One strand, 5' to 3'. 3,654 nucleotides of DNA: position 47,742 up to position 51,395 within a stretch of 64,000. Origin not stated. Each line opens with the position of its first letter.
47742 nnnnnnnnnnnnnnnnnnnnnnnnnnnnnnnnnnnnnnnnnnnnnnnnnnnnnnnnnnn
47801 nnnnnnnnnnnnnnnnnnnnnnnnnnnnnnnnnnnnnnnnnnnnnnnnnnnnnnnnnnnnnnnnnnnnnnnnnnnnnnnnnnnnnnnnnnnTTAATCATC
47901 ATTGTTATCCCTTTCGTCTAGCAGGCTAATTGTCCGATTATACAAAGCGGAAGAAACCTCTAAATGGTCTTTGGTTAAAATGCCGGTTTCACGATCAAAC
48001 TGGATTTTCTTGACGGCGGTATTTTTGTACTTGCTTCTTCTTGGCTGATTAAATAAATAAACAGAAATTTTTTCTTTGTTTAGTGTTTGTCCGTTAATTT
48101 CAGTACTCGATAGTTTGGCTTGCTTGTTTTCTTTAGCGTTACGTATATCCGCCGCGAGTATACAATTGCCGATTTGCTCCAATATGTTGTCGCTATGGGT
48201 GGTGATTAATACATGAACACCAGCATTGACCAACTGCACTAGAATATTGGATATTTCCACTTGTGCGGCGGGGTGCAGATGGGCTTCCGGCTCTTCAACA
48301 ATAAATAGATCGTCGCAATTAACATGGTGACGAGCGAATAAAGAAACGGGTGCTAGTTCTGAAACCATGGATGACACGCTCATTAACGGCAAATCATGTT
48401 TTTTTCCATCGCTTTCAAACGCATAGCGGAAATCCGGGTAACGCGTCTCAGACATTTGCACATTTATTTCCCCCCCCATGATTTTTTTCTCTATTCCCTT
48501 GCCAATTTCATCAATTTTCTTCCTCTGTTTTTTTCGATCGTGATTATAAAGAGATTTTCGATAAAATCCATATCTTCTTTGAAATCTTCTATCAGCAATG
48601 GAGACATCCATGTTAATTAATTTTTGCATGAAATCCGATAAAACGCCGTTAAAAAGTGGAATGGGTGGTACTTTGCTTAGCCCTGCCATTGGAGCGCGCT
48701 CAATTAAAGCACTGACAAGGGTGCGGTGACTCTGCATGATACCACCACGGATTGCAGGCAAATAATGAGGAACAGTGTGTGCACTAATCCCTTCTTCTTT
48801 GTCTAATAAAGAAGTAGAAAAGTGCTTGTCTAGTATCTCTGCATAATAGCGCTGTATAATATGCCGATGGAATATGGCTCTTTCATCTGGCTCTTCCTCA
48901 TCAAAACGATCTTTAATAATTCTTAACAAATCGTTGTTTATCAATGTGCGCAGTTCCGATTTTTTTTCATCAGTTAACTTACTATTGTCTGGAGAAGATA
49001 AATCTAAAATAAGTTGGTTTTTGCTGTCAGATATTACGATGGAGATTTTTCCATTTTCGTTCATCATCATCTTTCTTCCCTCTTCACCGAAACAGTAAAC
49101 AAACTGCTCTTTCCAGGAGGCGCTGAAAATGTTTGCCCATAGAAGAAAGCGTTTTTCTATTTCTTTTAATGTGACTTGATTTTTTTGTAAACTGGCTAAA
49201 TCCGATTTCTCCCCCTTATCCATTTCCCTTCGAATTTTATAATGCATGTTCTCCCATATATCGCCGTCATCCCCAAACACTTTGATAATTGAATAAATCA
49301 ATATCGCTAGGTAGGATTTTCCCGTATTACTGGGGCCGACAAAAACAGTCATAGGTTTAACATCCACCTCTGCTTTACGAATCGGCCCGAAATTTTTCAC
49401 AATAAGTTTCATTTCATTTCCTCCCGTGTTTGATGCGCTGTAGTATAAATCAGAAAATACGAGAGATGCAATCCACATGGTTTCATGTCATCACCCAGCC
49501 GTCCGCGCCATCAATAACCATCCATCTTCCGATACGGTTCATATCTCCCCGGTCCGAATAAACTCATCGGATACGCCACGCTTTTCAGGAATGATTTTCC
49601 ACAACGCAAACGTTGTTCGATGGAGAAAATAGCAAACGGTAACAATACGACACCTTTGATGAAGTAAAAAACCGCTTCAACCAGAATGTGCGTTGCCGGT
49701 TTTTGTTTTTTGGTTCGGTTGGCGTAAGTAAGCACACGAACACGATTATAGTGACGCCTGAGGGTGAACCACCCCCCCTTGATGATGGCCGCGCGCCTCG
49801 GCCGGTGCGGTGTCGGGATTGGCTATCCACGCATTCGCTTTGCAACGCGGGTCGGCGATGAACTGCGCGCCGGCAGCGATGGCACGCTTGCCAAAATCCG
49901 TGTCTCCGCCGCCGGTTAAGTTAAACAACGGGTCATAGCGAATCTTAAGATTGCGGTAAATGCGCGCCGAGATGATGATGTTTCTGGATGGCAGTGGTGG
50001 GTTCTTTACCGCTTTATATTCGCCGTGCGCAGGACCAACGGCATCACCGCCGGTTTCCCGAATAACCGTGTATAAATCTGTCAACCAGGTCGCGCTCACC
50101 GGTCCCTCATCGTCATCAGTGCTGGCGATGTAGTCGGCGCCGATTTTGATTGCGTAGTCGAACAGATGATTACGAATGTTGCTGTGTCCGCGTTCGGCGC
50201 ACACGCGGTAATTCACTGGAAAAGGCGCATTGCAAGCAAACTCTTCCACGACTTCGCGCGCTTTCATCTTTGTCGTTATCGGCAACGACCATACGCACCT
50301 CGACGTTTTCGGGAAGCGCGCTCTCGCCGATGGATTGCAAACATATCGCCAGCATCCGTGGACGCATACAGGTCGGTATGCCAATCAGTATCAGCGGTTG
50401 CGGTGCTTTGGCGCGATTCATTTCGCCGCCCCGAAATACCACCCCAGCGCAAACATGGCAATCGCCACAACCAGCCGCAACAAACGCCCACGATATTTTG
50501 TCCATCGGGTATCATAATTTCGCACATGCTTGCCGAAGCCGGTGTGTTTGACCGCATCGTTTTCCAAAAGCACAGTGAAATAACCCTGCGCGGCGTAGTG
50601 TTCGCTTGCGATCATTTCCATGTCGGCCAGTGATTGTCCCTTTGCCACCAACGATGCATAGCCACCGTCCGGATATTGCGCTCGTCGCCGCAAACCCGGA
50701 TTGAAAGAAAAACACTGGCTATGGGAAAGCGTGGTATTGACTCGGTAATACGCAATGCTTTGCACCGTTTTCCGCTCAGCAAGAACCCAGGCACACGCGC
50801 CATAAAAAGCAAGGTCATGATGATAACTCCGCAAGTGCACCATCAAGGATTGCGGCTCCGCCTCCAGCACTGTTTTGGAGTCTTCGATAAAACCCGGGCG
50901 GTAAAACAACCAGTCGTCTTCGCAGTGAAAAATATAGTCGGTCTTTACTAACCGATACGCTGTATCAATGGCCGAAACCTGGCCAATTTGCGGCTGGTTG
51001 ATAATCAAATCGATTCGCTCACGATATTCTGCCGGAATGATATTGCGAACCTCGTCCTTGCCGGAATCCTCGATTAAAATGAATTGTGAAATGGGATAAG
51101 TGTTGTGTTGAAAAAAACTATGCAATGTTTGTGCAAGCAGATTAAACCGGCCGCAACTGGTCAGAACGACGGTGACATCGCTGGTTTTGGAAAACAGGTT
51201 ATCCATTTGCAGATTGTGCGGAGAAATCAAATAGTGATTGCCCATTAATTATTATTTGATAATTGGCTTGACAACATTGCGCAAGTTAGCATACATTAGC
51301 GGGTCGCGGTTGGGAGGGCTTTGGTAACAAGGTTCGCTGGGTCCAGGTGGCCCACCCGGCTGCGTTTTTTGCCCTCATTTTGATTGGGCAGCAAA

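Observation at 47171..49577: AT-rich ATPase + small nuclease-like gene pair inserted between 67-bp direct repeats in the LPS locus: candidate uncharacterised defence system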

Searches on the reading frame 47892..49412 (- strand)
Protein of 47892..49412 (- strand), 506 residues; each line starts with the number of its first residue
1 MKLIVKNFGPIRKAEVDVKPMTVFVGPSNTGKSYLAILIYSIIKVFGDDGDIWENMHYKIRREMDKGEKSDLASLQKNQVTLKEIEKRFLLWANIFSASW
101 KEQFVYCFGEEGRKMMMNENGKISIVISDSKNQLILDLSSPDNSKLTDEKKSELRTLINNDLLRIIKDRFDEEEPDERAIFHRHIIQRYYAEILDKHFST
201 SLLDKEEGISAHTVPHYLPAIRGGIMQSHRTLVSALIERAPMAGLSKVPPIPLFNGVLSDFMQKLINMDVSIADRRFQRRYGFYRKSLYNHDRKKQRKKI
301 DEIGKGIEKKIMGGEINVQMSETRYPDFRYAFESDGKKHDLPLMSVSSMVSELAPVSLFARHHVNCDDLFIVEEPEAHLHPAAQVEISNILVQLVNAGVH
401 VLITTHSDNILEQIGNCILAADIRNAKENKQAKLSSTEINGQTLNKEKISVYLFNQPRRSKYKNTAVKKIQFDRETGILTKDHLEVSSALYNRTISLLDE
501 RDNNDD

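Call 4: search_protein_families(library=pfam, proteins=[window:47892-49412:-], max_evalue=0.01)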
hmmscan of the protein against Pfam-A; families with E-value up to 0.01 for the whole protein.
window:47892-49412:- (506 aa): 2 families
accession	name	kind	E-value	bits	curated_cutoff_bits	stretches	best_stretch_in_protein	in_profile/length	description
PF13175.12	AAA_15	-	5.9e-21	76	32.1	2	286-410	258-373/374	AAA ATPase domain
PF13304.12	AAA_21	-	3.5e-12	47.4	27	1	277-412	166-304/304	AAA domain, putative AbiEii toxin, Type IV TA system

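Call 5: search_protein_families(library=padloc, proteins=[window:47892-49412:-], max_evalue=1)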
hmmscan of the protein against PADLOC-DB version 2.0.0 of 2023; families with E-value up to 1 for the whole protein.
window:47892-49412:- (506 aa): 92 families (the best 25 are shown)
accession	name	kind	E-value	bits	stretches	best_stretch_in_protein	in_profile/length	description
PDLC04033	PD-T4-4_A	-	1.3e-39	134.7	2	309-480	274-437/460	-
PDLC04664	PDC-M47A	-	1.2e-31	108.2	2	309-478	270-437/461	-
PDLC04032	PD-T4-4_A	-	9.7e-29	98.6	2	296-426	281-406/474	-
PDLC03878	NsnB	-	6.1e-24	83.4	2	291-476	163-322/345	-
PDLC02979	AriA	-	4.2e-23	80.8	1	2-411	5-373/373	-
PDLC04710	PDC-M56A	-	9.3e-20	68.9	2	351-458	217-337/382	-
PDLC02981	AriAB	-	5.3e-15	53.1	2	334-422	300-391/694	-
PDLC02980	AriA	-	1.3e-14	52.9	2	244-412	220-304/304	-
PDLC02358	Old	-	3.9e-14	50.4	2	350-436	269-356/578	Old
PDLC04214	HEC-02A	-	4.6e-14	50.4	2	290-414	168-285/338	-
PDLC04707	PDC-M55A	-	5.6e-14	50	2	288-412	223-350/421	-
PDLC04562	PDC-M29A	-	5.9e-13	46.8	2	370-460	275-372/410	-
PDLC00064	GajA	-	1.7e-11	41.8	1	358-453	121-212/464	AAA ATPase domain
PDLC04179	HEC-01A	-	5.4e-11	40.3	2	369-417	362-411/459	-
PDLC00067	GajA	-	6e-11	39.5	2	368-447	306-377/604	AAA ATPase domain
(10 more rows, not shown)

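Call 6: search_protein_families(library=ncbifam, proteins=[window:47892-49412:-], max_evalue=1)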
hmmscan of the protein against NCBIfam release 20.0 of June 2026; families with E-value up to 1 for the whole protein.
window:47892-49412:- (506 aa): 28 families (the best 25 are shown)
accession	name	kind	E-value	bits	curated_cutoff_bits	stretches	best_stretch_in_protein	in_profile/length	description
NF047565.1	PSM_export_PmtA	equivalog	5.5e-07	29.2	350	2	367-420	146-200/282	phenol-soluble modulin export ABC transporter ATP-binding protein PmtA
TIGR02673.1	FtsE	equivalog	1.3e-05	24.9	264.85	1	360-416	149-205/214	cell division ATP-binding protein FtsE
NF040873.1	AztA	equivalog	8.8e-05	22.1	220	1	358-417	129-188/191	zinc ABC transporter ATP-binding protein AztA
NF010170.0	PRK13651.1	equivalog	0.0001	21.3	432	1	368-425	185-243/308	cobalt transporter ATP-binding subunit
NF047739.1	antiphage_MADS3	equivalog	0.00013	21.3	420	1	367-415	337-383/427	methylation-associated defense system AAA family ATPase MAD3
NF010060.0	PRK13537.1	equivalog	0.00019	20.4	521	1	359-439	157-238/314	nodulation factor ABC transporter ATP-binding protein NodI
NF007826.0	PRK10535.1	equivalog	0.00043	18.7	966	1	359-433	155-229/648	macrolide ABC transporter ATP-binding protein/permease MacB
TIGR01166.1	cbiO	subfamily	0.00063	19.2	211.8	1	368-407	147-186/190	cobalt ABC transporter, ATP-binding protein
TIGR03873.1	F420-0_ABC_ATP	hypoth_equivalog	0.001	18.4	372.4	1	360-410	149-199/256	putative F420-0 ABC transporter ATP-binding protein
TIGR02857.1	CydD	equivalog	0.001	18.1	435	1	360-415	470-524/529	thiol reductant ABC exporter subunit CydD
TIGR03608.1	L_ocin_972_ABC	subfamily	0.002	17.6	254.85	1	367-417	153-203/206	putative bacteriocin export ABC transporter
NF010059.0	PRK13536.1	equivalog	0.0026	16.6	549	1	358-420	184-248/342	nodulation factor ABC transporter ATP-binding protein NodI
TIGR01288.1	nodI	equivalog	0.0032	16.5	424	1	359-424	146-213/303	nodulation factor ABC transporter ATP-binding protein NodI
TIGR04349.1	rSAM_QueE_gams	hypoth_equivalog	0.0048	16.6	300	1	109-167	86-145/210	7-carboxy-7-deazaguanine synthase QueE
TIGR04406.1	LPS_export_lptB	equivalog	0.0066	15.8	240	1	361-407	148-194/239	LPS export ABC transporter ATP-binding protein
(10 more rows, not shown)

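Call 7: find_encoding_contigs(protein=window:47892-49412:-, flank=10000, max_places=10)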
Protein window:47892-49412:- (506 aa): no gene with exactly this product is on record in the collection.

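Call 9: search_protein_families(library=phrogs, proteins=[window:47892-49412:-], max_evalue=1)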
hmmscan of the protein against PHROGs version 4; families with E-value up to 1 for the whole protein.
window:47892-49412:- (506 aa): 9 families
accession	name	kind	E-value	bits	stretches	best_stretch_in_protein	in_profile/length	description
phrog_14430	-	unknown function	5.3e-23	82.9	1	1-426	3-401/444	-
phrog_13167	-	unknown function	1.6e-18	67.9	2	293-489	267-464/477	-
phrog_4747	-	unknown function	3.1e-12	47.3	2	369-435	336-403/610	-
phrog_21420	-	unknown function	3.3e-11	43.4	1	337-432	497-590/654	-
phrog_3940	-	unknown function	1.2e-07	31.9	1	369-452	256-352/537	-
phrog_8323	-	unknown function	3.6e-06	26.8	1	372-450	327-406/623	-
phrog_293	-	moron, auxiliary metabolic gene and host takeover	0.0011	18.1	1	367-420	287-341/1058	ABC transporter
phrog_5836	-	unknown function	0.0056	15.6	1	147-413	111-352/1071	-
phrog_37960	-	unknown function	0.25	12.7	1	118-158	20-59/66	-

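Call 32: find_homologous_proteins(query=window:47892-49412:-, max_evalue=1e-10)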
Query window:47892-49412:- (506 aa): 4682 proteins with E <= 1e-10 among 8000 candidates; the best 120 are listed.
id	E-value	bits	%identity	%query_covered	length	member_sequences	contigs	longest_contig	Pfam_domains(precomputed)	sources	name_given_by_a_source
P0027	0.0e+0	1083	96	100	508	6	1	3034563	PF13175.13,PF13304.13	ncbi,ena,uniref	ncbi:AAA family ATPase [Candidatus Spongiihabitans sp.]|uniref:AAA family ATPase n=1 Tax=Candidatus 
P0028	1.8e-297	1005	91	100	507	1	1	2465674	PF13175.13,PF13304.13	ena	-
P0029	3.9e-291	984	89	100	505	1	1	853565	PF13175.13,PF02463.26,PF13304.13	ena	-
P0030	2.3e-151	523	54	99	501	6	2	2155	PF13175.13,PF13304.13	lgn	-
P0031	2.1e-150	520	53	100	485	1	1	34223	PF13175.13,PF13304.13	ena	-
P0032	2.2e-149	517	53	99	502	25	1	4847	PF13175.13,PF13304.13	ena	-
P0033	5.9e-149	515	54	99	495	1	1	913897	PF13175.13,PF13304.13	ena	-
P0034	1.1e-148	514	54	99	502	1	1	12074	PF13175.13,PF13304.13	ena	-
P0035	3.0e-147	510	53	100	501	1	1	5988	PF13175.13,PF13304.13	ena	-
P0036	9.4e-147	508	53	100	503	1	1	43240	PF13175.13,PF13304.13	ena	-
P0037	3.8e-146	506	51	99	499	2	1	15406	PF13175.13,PF13304.13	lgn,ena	-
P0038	4.3e-146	506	52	100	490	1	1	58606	PF13175.13,PF13304.13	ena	-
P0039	3.1e-145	503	51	100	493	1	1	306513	PF13175.13,PF13304.13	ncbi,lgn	-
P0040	7.5e-145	502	52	99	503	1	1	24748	PF13175.13,PF13304.13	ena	-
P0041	8.2e-145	502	53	100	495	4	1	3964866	PF13175.13,PF13304.13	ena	-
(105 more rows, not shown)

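Call 60: search_solved_structures(query=window:47892-49412:-, max_evalue=0.001)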
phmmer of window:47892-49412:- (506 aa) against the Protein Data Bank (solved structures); distinct sequences matched with E-value up to 0.001: 0.

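Call 78: find_encoding_contigs(protein=P0029, flank=8000, max_places=3)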
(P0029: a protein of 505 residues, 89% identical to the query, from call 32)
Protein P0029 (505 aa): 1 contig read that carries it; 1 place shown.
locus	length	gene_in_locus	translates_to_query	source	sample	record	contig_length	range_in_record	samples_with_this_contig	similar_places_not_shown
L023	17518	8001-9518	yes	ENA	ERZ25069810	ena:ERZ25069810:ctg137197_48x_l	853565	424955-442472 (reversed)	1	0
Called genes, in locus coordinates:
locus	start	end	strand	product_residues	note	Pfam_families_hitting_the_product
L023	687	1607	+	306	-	PF01063:Aminotran_4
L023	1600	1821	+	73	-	PF10276:zf-CHCC (weak)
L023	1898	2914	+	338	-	PF00535:Glycos_transf_2, PF10111:Glyco_tranf_2_2, PF13641:Glyco_tranf_2_3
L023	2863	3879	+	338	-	PF13439:Glyco_transf_4 (weak)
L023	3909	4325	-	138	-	-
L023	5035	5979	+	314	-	PF04488:Gly_transf_sug (faint), PF04572:Gb3_synth (weak)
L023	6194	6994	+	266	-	-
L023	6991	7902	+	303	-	PF00535:Glycos_transf_2 (weak)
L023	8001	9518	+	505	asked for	PF02463:SMC_N (faint), PF13175:AAA_15, PF13304:AAA_21, PF13175:AAA_15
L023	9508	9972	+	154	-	-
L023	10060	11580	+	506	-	PF00535:Glycos_transf_2, PF06293:Kdo, PF01163:RIO1 (faint)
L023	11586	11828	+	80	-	-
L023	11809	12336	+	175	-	PF01163:RIO1, PF06293:Kdo, PF19974:TCAD9 (weak)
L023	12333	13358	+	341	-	PF01075:Glyco_transf_9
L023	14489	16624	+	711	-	PF00317:Ribonuc_red_lgN, PF02867:Ribonuc_red_lgC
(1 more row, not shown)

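Call 89: predict_structure(alignment_id=A4)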
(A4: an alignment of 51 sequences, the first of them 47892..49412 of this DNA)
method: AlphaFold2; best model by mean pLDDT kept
length: 506 residues; sequences in the alignment: 51
mean_pLDDT: 81.0   pTM: 0.85
mean pLDDT of the five models: 81.0, 80.1, 79.5, 79.4, 78.6
residues with pLDDT >= 90: 204; 70-90: 179; 50-70: 94; < 50: 29
segments of 3 or more residues with pLDDT < 50: 206-208, 271-289
pLDDT, mean of each block of 10 residues (from residue 1): 91 92 90 94 82 81 72 65 91 94 91 78 88 94 95 91 76 54 73 88 63 81 58 63 59 77 78 41 42 82 92 87 78 92 85 89 89 90 93 94 94 94 82 52 90 80 79 90 88 92 76
secondary structure, 60 per line:
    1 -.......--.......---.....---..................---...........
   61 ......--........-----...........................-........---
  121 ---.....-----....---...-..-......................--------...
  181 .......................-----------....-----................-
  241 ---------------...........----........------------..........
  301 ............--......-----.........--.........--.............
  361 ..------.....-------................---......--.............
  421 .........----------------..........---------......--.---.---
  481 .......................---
elements in order: E2-8 E11-17 E21-25 H29-46 H50-66 H69-76 H82-108 H110-117 E124-128 E134-137 H148-169 H178-203 E215-218 H224-239 H256-266 H271-278 H291-312 E315-320 E326-334 E337-342 H348-362 E369-373 H381-396 E400-405 H408-429 E449-455 E465-470 H481-503

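Call 91: fold_search(model_id=the predicted structure, library=pdb)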
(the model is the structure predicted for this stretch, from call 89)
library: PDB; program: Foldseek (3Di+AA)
matches with E <= 10: 1110; with E <= 0.001: 161
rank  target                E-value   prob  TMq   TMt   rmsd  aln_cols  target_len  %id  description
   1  8sux_C                1.2e-08  1.00  0.34  0.43  14.8       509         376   12  Structure of E. coli PtuA hexamer (released 2024-01-10)
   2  8eea_B                2.8e-08  1.00  0.35  0.45  15.3       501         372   12  Structure of E.coli Septu (PtuAB) complex (released 2023-12-27)
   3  9n6b_C                3.5e-08  1.00  0.33  0.37  19.9       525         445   12  Structure of the retron IA complex with HNH nuclease in the "up" orientation (released 2025-04-23)
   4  9n69_D                7.2e-08  1.00  0.34  0.39  17.2       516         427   12  Structure of the retron IA complex with HNH nuclease in the "down" orientation (released 2025-04-23)
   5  8eea_D                8.9e-08  1.00  0.35  0.39  14.3       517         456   12  Structure of E.coli Septu (PtuAB) complex (released 2023-12-27)
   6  9n69_C                9.4e-08  1.00  0.34  0.37  19.8       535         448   12  Structure of the retron IA complex with HNH nuclease in the "down" orientation (released 2025-04-23)
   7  8eea_A                9.9e-08  1.00  0.31  0.40  17.9       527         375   12  Structure of E.coli Septu (PtuAB) complex (released 2023-12-27)
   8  9n6c_C                1.2e-07  1.00  0.34  0.38  19.1       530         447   12  Structure of the Retron IA Complex without the HNH Nuclease (released 2025-04-23)
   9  9kk2_E                1.2e-07  1.00  0.32  0.32  17.4       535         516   12  Cryo-EM structure of the Retron-Eco7 complex (state 5) (released 2025-11-12)
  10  8ee4_C                1.4e-07  1.00  0.34  0.40  14.5       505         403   12  Structure of PtuA (released 2024-01-03)
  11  9n6c_B                2.2e-07  1.00  0.29  0.33  20.8       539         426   10  Structure of the Retron IA Complex without the HNH Nuclease (released 2025-04-23)
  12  9kjy_E                2.7e-07  1.00  0.32  0.32  17.0       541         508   13  Cryo-EM structure of the Retron-Eco7 complex (state 2) (released 2025-11-12)
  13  8ee4_E                2.8e-07  1.00  0.33  0.40  14.8       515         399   12  Structure of PtuA (released 2024-01-03)
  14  8ro8_A                3.1e-07  1.00  0.34  0.46  12.2       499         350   11  Human cohesin SMC1A-HD(longCC-EQ)/RAD21-C complex - Apo closed P-loop conformation (released 2024-09-11)
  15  9kjx_E                4.3e-07  1.00  0.33  0.33  16.8       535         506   12  Cryo-EM structure of the Retron-Eco7 complex (state 1) (released 2025-11-12)
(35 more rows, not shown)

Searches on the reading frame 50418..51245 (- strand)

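Call 4: search_protein_families(library=pfam, proteins=[window:50418-51245:-], max_evalue=0.01)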
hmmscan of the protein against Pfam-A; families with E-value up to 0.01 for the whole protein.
window:50418-51245:- (275 aa): 1 family
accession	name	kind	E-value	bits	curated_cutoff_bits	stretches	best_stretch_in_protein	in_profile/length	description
PF00535.33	Glycos_transf_2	-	3.5e-06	27.5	23.3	1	25-129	1-105/168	Glycosyl transferase family 2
